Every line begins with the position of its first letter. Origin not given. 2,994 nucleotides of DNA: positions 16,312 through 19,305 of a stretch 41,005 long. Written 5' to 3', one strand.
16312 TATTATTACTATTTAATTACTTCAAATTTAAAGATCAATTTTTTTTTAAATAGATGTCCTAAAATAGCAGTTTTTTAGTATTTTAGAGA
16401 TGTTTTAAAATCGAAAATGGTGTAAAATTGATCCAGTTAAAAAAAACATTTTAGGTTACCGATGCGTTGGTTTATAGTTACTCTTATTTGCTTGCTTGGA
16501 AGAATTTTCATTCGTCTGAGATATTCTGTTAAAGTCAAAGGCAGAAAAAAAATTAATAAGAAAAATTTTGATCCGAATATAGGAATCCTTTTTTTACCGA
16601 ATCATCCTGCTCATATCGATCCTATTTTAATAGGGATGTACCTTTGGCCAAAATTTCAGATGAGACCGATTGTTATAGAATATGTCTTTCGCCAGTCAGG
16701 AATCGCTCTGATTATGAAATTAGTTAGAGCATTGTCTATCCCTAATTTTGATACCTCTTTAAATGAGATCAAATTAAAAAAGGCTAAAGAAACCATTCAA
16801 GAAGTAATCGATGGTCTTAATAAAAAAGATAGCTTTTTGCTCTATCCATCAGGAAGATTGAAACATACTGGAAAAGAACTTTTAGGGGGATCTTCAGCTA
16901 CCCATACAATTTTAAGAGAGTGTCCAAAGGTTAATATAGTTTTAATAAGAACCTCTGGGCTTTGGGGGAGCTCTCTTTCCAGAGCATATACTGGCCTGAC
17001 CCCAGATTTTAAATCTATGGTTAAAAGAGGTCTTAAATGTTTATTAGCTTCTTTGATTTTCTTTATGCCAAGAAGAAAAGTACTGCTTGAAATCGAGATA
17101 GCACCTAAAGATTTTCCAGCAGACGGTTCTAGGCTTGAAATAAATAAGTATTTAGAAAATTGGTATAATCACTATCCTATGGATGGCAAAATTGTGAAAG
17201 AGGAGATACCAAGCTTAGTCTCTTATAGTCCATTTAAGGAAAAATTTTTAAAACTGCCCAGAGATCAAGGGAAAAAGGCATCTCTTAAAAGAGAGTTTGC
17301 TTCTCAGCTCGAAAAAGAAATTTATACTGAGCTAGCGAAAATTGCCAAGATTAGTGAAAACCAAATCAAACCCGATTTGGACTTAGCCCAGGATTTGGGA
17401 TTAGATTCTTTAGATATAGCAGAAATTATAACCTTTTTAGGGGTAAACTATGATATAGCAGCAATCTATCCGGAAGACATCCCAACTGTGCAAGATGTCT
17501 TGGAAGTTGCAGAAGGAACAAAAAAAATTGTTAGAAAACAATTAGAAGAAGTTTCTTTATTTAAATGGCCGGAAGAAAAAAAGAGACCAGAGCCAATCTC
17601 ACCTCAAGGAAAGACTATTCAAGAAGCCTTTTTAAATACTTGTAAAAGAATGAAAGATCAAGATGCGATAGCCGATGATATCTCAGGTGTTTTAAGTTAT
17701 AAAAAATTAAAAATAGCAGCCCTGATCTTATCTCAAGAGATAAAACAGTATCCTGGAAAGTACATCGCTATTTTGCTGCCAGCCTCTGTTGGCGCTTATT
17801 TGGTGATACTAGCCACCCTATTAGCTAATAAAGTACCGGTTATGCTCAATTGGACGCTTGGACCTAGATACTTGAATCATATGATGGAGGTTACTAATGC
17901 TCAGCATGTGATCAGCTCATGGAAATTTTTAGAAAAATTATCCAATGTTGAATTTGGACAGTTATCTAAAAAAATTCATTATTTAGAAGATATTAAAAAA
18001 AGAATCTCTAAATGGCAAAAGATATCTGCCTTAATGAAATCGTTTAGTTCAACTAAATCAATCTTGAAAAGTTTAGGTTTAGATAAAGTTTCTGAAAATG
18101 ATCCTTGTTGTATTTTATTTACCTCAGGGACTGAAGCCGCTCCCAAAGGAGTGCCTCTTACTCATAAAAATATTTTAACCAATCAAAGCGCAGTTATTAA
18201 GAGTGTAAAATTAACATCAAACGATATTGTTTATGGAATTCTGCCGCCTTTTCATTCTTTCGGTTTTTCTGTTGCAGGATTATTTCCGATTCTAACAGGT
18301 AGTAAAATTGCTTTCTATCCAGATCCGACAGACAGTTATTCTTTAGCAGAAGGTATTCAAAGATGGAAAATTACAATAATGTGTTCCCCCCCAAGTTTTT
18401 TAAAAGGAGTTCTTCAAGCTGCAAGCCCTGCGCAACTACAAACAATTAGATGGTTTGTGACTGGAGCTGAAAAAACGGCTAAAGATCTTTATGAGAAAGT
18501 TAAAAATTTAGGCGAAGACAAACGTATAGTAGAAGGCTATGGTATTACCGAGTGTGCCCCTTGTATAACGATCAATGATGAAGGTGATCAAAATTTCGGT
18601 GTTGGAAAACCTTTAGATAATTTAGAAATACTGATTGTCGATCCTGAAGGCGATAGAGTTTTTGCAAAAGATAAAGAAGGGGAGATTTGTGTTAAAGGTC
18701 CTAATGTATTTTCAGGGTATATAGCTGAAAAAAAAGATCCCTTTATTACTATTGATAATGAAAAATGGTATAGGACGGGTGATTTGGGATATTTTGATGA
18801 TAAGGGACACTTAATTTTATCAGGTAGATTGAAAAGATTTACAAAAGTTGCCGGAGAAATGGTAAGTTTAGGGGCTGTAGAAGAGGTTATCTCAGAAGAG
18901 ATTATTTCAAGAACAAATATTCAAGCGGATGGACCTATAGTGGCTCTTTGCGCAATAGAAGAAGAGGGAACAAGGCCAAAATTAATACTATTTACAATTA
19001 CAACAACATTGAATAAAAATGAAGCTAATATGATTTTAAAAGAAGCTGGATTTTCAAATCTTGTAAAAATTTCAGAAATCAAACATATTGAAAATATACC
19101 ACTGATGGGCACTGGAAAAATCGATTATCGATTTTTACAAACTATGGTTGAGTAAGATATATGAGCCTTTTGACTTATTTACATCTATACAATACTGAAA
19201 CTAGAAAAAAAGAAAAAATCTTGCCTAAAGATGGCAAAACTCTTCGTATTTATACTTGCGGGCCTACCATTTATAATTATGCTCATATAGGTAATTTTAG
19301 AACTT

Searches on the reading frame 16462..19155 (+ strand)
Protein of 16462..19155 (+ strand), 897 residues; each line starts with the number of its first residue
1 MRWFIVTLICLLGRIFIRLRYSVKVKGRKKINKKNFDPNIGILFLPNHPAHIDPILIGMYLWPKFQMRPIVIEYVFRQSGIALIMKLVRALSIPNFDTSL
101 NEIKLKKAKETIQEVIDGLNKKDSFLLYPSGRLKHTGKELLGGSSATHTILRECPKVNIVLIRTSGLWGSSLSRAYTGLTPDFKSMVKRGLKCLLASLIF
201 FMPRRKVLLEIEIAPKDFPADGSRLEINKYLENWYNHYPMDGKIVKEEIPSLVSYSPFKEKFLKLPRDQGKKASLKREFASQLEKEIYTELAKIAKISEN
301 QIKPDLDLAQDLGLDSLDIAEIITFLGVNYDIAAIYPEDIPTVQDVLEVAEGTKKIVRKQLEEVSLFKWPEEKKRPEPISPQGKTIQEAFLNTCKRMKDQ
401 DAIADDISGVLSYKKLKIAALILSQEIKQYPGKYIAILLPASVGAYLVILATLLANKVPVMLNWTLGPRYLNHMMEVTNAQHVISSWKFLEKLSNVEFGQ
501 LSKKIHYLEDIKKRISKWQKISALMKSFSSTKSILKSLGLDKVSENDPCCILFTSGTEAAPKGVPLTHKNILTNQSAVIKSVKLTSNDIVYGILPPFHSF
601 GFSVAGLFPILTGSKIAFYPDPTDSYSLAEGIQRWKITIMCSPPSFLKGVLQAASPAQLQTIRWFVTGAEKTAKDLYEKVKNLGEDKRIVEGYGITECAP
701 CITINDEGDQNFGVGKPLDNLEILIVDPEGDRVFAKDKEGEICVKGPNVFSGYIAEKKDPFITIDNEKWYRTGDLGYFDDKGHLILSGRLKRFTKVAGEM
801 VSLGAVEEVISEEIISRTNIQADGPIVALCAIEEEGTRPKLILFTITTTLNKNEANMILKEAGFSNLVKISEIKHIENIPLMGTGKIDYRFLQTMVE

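Call 63: search_protein_families(library=pfam, proteins=[window:16462-19155:+], max_evalue=0.00001)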
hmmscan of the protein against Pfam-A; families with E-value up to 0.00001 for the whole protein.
window:16462-19155:+ (897 aa): 2 families
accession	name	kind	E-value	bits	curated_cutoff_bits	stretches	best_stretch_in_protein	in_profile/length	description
PF00501.34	AMP-binding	-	1.5e-66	225.2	29.9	1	393-753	4-383/384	AMP-binding enzyme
PF01553.26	Acyltransferase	-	5.2e-06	26.7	23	0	31-139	5-108/132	Acyltransferase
